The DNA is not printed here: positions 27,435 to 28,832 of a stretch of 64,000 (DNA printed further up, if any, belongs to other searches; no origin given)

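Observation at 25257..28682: Tandem triplication of an uncharacterised ~360-aa GGR-like flavoprotein family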

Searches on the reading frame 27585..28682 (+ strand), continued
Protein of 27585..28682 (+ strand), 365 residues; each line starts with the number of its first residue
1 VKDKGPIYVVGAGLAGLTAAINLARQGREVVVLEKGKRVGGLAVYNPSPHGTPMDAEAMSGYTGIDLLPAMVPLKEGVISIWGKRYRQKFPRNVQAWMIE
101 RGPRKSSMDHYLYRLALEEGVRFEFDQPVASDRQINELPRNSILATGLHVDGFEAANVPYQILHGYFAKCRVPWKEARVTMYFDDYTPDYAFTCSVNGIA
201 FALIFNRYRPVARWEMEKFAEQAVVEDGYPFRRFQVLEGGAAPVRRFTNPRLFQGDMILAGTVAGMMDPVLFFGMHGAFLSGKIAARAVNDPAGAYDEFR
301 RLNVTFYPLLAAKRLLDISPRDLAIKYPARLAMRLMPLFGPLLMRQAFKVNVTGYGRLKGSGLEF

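Call 34: search_protein_families(library=pfam, proteins=[P0195, P0197, P0203, P0212, P0213, P0215, P0214, P0201], max_evalue=0.001)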
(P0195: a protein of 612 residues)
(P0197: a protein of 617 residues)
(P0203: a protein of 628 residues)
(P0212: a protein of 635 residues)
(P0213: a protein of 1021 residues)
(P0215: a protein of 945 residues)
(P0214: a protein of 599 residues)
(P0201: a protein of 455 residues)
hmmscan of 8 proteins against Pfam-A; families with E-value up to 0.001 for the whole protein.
P0195 (612 aa): 1 family
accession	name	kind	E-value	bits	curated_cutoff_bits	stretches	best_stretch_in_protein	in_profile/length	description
PF01040.23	UbiA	-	5.1e-14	52.6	34.2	1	25-261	3-236/250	UbiA prenyltransferase family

P0197 (617 aa): 3 families
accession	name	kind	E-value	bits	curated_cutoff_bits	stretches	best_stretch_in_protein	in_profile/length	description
PF01040.23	UbiA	-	3.2e-16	59.8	34.2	1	32-268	8-238/250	UbiA prenyltransferase family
PF07992.20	Pyr_redox_2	-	0.00045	20.2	26.1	1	280-332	132-185/291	Pyridine nucleotide-disulphide oxidoreductase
PF12831.13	FAD_oxidored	-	0.00049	19.9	27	1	293-342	2-51/416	FAD dependent oxidoreductase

P0203 (628 aa): 9 families
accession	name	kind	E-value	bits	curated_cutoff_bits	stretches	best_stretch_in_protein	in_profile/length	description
PF01040.23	UbiA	-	1.3e-21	77.5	34.2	1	24-262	5-234/250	UbiA prenyltransferase family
PF07992.20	Pyr_redox_2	-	4.3e-07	30.1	26.1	1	288-406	2-93/291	Pyridine nucleotide-disulphide oxidoreductase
PF01266.30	DAO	-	4.8e-07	30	27.9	1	288-324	1-37/353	FAD dependent oxidoreductase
PF13450.12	NAD_binding_8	-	3.9e-05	24.3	21.9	1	291-319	1-29/68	NAD(P)-binding Rossmann-like domain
PF00890.30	FAD_binding_2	-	4.1e-05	23.4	20.4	1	289-318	2-31/414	FAD binding domain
PF01494.25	FAD_binding_3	-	7.9e-05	22.5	22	1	289-319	4-34/349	FAD binding domain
PF03486.20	HI0933_like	-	0.00013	22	50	0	288-319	2-33/244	HI0933-like protein Rossmann domain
PF01134.28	GIDA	-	0.00041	19.9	22.1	1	289-316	2-29/391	Glucose inhibited division protein A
PF13738.12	Pyr_redox_3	-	0.00057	19.7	30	0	287-323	165-201/305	Pyridine nucleotide-disulphide oxidoreductase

P0212 (635 aa): 1 family
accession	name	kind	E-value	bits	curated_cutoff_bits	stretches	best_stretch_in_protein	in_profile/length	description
PF01040.23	UbiA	-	8.7e-16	58.4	34.2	1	20-261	2-236/250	UbiA prenyltransferase family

P0213 (1021 aa): 6 families
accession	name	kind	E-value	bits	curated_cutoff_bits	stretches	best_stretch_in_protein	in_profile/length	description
PF13506.12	Glyco_transf_21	-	7.2e-21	74.8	21.7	1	114-282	5-172/174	Glycosyl transferase family 21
PF01040.23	UbiA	-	5.7e-18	65.6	34.2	1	437-666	2-225/250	UbiA prenyltransferase family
PF13641.12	Glyco_tranf_2_3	-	2.1e-11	44.7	27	1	45-283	3-228/230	Glycosyltransferase like family 2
PF13450.12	NAD_binding_8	-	5.7e-07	30.2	21.9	1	699-733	3-37/68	NAD(P)-binding Rossmann-like domain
PF13632.12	Glyco_trans_2_3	-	7.8e-05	23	27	1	144-310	3-175/198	Glycosyl transferase family group 2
PF12831.13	FAD_oxidored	-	8.2e-05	22.5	27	1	695-735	2-42/416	FAD dependent oxidoreductase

P0215 (945 aa): 9 families
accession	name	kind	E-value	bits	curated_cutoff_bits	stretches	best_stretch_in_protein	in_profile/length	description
PF13506.12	Glyco_transf_21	-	1.3e-30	106.6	21.7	1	54-225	4-173/174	Glycosyl transferase family 21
PF01040.23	UbiA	-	8.4e-14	51.9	34.2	1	367-605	2-238/250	UbiA prenyltransferase family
PF13641.12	Glyco_tranf_2_3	-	1.4e-09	38.8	27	1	14-224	20-227/230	Glycosyltransferase like family 2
PF13450.12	NAD_binding_8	-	1.2e-08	35.5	21.9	1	623-660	1-38/68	NAD(P)-binding Rossmann-like domain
PF13632.12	Glyco_trans_2_3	-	1.5e-06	28.6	27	1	84-270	1-192/198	Glycosyl transferase family group 2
PF00535.33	Glycos_transf_2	-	4.7e-05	23.8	23.3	1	66-171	64-167/168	Glycosyl transferase family 2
PF00890.30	FAD_binding_2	-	9.5e-05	22.2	20.4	1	620-668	1-49/414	FAD binding domain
PF12831.13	FAD_oxidored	-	0.00019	21.3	27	1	620-662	1-43/416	FAD dependent oxidoreductase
PF01593.30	Amino_oxidase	-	0.0002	21.2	19.8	1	628-657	1-30/443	Flavin containing amine oxidoreductase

P0214 (599 aa): 2 families
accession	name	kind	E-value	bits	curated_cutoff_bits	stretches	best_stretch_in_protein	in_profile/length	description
PF01040.23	UbiA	-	6.2e-17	62.1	34.2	1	19-248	3-231/250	UbiA prenyltransferase family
PF13450.12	NAD_binding_8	-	3.3e-05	24.5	21.9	1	273-308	3-38/68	NAD(P)-binding Rossmann-like domain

P0201 (455 aa): 7 families
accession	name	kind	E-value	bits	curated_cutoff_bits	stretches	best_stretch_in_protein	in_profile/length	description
PF13450.12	NAD_binding_8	-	4.5e-08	33.7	21.9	1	6-39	1-34/68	NAD(P)-binding Rossmann-like domain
PF00890.30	FAD_binding_2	-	1.5e-07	31.5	20.4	1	6-41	4-39/414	FAD binding domain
PF12831.13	FAD_oxidored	-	2.8e-07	30.6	27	1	6-39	4-37/416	FAD dependent oxidoreductase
PF01266.30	DAO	-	4.1e-07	30.3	27.9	1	6-39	4-38/353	FAD dependent oxidoreductase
PF07992.20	Pyr_redox_2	-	0.0002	21.3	26.1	1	6-50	5-50/291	Pyridine nucleotide-disulphide oxidoreductase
PF03486.20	HI0933_like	-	0.00025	21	50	1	5-37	4-36/244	HI0933-like protein Rossmann domain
PF01593.30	Amino_oxidase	-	0.00043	20.1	19.8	0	11-38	1-28/443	Flavin containing amine oxidoreductase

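Call 38: find_encoding_contigs(protein=P0213, flank=10000, max_places=3)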
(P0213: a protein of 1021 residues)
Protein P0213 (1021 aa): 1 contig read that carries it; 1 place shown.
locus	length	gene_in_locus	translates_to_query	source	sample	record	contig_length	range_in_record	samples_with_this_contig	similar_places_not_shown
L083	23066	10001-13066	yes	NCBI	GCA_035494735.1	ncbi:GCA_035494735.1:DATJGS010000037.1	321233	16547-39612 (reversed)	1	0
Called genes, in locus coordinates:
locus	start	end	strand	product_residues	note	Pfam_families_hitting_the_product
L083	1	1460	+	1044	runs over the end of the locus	PF13424:TPR_12 (faint), PF12770:CHAT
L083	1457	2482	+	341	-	PF03958:Secretin_N (faint), PF00263:Secretin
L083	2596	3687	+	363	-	PF27098:Rv0959_3rd, PF13519:VWA_2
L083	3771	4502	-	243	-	-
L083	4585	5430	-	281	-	-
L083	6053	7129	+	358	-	PF01551:Peptidase_M23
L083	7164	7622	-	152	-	PF07366:SnoaL, PF12680:SnoaL_2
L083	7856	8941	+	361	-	PF01073:3Beta_HSD, PF01370:Epimerase, PF02719:Polysacc_synt_2, PF04321:RmlD_sub_bind, PF05368:NmrA, PF07993:NAD_binding_4, PF13460:NAD_binding_10, PF16363:GDP_Man_Dehyd, +1 more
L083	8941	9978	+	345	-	PF08545:ACP_syn_III, PF08541:ACP_syn_III_C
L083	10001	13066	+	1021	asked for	PF13506:Glyco_transf_21, PF13641:Glyco_tranf_2_3, PF01040:UbiA, PF13450:NAD_binding_8 (weak)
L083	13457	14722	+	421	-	-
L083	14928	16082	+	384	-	PF02687:FtsX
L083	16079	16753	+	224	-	PF00005:ABC_tran, PF02463:SMC_N (faint), PF13304:AAA_21 (faint)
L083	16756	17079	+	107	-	-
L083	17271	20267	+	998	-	PF13432:TPR_16 (weak), PF14559:TPR_19 (weak)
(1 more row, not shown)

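Call 39: find_encoding_contigs(protein=P0203, flank=10000, max_places=3)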
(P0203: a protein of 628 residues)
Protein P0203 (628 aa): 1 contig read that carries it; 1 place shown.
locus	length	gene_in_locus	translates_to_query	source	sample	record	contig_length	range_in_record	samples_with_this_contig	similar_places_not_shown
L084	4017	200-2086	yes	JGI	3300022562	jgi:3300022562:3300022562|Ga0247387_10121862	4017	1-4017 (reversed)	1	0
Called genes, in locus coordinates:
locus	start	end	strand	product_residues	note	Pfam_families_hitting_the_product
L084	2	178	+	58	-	?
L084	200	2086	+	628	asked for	PF01040:UbiA, PF01266:DAO (faint), PF07992:Pyr_redox_2 (weak)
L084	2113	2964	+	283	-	PF00106:adh_short, PF08659:KR, PF01370:Epimerase, PF13561:adh_short_C2, PF16363:GDP_Man_Dehyd (faint)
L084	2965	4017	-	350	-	?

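Call 42: search_protein_families(library=ncbifam, proteins=[P0203, P0213, P0195, P0215], max_evalue=0.000001)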
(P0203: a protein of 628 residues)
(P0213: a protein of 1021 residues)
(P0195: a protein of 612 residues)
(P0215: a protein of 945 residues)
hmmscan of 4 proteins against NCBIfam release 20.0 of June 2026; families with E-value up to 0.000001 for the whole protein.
P0203 (628 aa): 5 families
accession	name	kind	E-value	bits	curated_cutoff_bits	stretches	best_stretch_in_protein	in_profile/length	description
NF009523.0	PRK12884.1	equivalog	4.8e-13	48.9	269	1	9-231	9-221/279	prenyltransferase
NF009516.0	PRK12875.1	equivalog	7.6e-10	38.3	205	1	38-225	47-235/292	prenyltransferase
TIGR02032.1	GG-red-SF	subfamily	3.3e-09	36.8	158.8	0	539-575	261-297/297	geranylgeranyl reductase family protein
NF005742.0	PRK07566.1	equivalog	1.7e-07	30.7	313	1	45-215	68-240/315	chlorophyll synthase ChlG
NF009608.0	PRK13105.1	equivalog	6.4e-07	28.8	217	0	64-220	70-223/291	prenyltransferase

P0213 (1021 aa): 4 families
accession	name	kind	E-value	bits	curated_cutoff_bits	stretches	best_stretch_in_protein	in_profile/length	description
TIGR03472.1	HpnI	equivalog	3.6e-34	118.2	310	1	8-390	4-370/373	bacteriohopanetetrol glucosamine biosynthesis glycosyltransferase HpnI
NF009516.0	PRK12875.1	equivalog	6.7e-12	45.1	205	1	416-644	15-239/292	prenyltransferase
NF005742.0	PRK07566.1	equivalog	4.7e-09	35.8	313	1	414-666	24-276/315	chlorophyll synthase ChlG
NF005560.0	PRK07233.1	equivalog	1e-06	27.9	252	0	695-735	3-43/435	hypothetical protein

P0195 (612 aa): 3 families
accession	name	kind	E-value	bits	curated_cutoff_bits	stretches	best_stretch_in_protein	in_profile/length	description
NF005742.0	PRK07566.1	equivalog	1.9e-08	33.8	313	1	29-143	49-166/315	chlorophyll synthase ChlG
TIGR01476.1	chlor_syn_BchG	subfamily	6.4e-08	32.4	212.3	1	19-148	12-144/283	(bacterio)chlorophyll synthase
NF009523.0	PRK12884.1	equivalog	1.6e-07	30.9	269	1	52-260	43-250/279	prenyltransferase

P0215 (945 aa): 6 families
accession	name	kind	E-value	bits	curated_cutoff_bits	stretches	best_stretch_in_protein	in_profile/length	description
TIGR03472.1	HpnI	equivalog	1.4e-43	149.2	310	1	2-334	48-371/373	bacteriohopanetetrol glucosamine biosynthesis glycosyltransferase HpnI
NF009516.0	PRK12875.1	equivalog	4e-10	39.3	205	1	422-552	93-222/292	prenyltransferase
TIGR03467.1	HpnE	equivalog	8.9e-09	35.1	283.05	1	621-660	1-40/430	hydroxysqualene dehydroxylase HpnE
NF005560.0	PRK07233.1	equivalog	1.6e-08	33.8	252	1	620-659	2-41/435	hypothetical protein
TIGR02032.1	GG-red-SF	subfamily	2.2e-07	30.9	158.8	0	845-891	248-297/297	geranylgeranyl reductase family protein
NF009410.0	PRK12771.1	subfamily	3.3e-07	29.3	516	1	619-656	139-176/566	NAD(P)-binding protein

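Call 50: find_encoding_contigs(protein=P0068, flank=10000, max_places=2)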
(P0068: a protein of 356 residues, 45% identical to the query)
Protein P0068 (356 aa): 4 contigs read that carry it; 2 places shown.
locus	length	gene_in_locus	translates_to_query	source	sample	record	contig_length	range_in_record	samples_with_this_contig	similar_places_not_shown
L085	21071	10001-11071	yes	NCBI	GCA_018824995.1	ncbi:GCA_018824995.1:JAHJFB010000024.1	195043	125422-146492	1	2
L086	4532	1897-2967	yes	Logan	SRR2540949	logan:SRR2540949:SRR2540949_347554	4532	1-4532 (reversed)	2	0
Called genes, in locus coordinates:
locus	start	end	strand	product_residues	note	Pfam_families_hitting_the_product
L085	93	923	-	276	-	PF13489:Methyltransf_23, PF01135:PCMT (weak), PF01209:Ubie_methyltran, PF05175:MTS (weak), PF13847:Methyltransf_31, PF08241:Methyltransf_11, PF08242:Methyltransf_12, PF13649:Methyltransf_25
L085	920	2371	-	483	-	PF00890:FAD_binding_2 (faint), PF01266:DAO (weak), PF01593:Amino_oxidase, PF07992:Pyr_redox_2 (weak), PF12831:FAD_oxidored (weak), PF13450:NAD_binding_8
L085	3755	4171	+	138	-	PF14864:Alkyl_sulf_C (faint), PF02036:SCP2 (weak)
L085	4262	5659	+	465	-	PF01565:FAD_binding_4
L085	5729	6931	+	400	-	PF02754:CCG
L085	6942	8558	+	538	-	PF01565:FAD_binding_4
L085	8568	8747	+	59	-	-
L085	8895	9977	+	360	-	PF00890:FAD_binding_2, PF01266:DAO, PF01494:FAD_binding_3 (weak), PF12831:FAD_oxidored (weak), PF13450:NAD_binding_8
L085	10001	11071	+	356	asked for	PF00070:Pyr_redox (weak), PF00890:FAD_binding_2 (weak), PF01266:DAO, PF01494:FAD_binding_3 (faint), PF01593:Amino_oxidase (weak), PF03486:HI0933_like (faint), PF12831:FAD_oxidored (weak), PF13450:NAD_binding_8, +1 more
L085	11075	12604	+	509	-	PF00890:FAD_binding_2 (faint), PF01266:DAO (faint), PF01593:Amino_oxidase, PF05834:Lycopene_cycl (faint), PF07992:Pyr_redox_2 (faint), PF12831:FAD_oxidored (faint), PF13450:NAD_binding_8, PF00996:GDI (weak)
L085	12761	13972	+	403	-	PF04389:Peptidase_M28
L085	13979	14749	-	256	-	PF00142:Fer4_NifH (faint), PF01656:CbiA, PF02374:ArsA_ATPase (faint), PF06564:CBP_BcsQ, PF09140:MipZ (weak), PF10609:ParA, PF13614:AAA_31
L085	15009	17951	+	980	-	PF00890:FAD_binding_2 (weak), PF01266:DAO (weak), PF01593:Amino_oxidase, PF01946:Thi4 (weak), PF12831:FAD_oxidored (weak), PF13450:NAD_binding_8, PF14691:Fer4_20, PF07992:Pyr_redox_2, +8 more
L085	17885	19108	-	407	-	PF04389:Peptidase_M28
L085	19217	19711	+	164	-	-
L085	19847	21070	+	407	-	PF00108:Thiolase_N, PF22691:Thiolase_C_1, PF02803:Thiolase_C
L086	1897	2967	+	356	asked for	PF00070:Pyr_redox (weak), PF00890:FAD_binding_2 (weak), PF01266:DAO, PF01494:FAD_binding_3 (faint), PF01593:Amino_oxidase (weak), PF03486:HI0933_like (faint), PF12831:FAD_oxidored (weak), PF13450:NAD_binding_8, +1 more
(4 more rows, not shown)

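Call 51: find_encoding_contigs(protein=P0091, flank=10000, max_places=2)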
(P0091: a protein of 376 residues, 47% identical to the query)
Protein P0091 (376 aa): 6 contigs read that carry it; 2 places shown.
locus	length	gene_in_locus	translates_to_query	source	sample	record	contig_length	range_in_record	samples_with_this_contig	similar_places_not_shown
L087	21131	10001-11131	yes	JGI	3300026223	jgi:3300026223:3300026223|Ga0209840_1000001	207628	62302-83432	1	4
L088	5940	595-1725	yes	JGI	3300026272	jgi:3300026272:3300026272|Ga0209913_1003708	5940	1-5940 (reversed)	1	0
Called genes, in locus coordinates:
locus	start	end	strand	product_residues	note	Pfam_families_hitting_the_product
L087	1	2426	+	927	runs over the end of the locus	PF04015:DUF362, PF18986:DUF5719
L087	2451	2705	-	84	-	PF05016:ParE_toxin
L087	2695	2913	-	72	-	PF01402:RHH_1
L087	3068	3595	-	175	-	PF01796:OB_ChsH2_C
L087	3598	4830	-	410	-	PF00108:Thiolase_N, PF22691:Thiolase_C_1, PF02803:Thiolase_C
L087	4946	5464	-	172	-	-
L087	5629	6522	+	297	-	PF04389:Peptidase_M28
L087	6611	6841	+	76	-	-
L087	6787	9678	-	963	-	PF00070:Pyr_redox (faint), PF00890:FAD_binding_2 (faint), PF01266:DAO (faint), PF01593:Amino_oxidase, PF13450:NAD_binding_8, PF14691:Fer4_20, PF07992:Pyr_redox_2, PF13450:NAD_binding_8 (weak), +5 more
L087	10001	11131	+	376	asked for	PF00890:FAD_binding_2, PF01266:DAO (weak), PF03486:HI0933_like (weak), PF12831:FAD_oxidored (weak), PF13450:NAD_binding_8, PF01593:Amino_oxidase (weak)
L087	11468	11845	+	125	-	-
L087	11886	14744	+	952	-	PF12385:Peptidase_C70 (weak), PF13529:Peptidase_C39_2, PF18986:DUF5719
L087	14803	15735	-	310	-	PF02558:ApbA, PF08546:ApbA_C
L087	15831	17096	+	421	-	PF13742:tRNA_anti_2, PF01336:tRNA_anti-codon, PF02601:Exonuc_VII_L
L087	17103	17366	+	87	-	PF02609:Exonuc_VII_S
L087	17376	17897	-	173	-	PF13240:Zn_Ribbon_1 (weak), PF13828:DUF4190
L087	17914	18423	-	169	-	PF13240:Zn_Ribbon_1, PF26697:ComGC_C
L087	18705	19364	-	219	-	PF20403:DUF6693 (faint), PF14018:DUF4234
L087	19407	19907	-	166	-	PF10825:DUF2752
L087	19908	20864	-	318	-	PF01544:CorA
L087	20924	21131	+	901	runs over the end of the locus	PF00270:DEAD, PF04851:ResIII, PF13401:AAA_22 (faint), PF22527:DEXQc_Suv3, PF00271:Helicase_C (weak), PF26090:SH3_HelY, PF08148:DSHCT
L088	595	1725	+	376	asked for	PF00890:FAD_binding_2, PF01266:DAO (weak), PF03486:HI0933_like (weak), PF12831:FAD_oxidored (weak), PF13450:NAD_binding_8, PF01593:Amino_oxidase (weak)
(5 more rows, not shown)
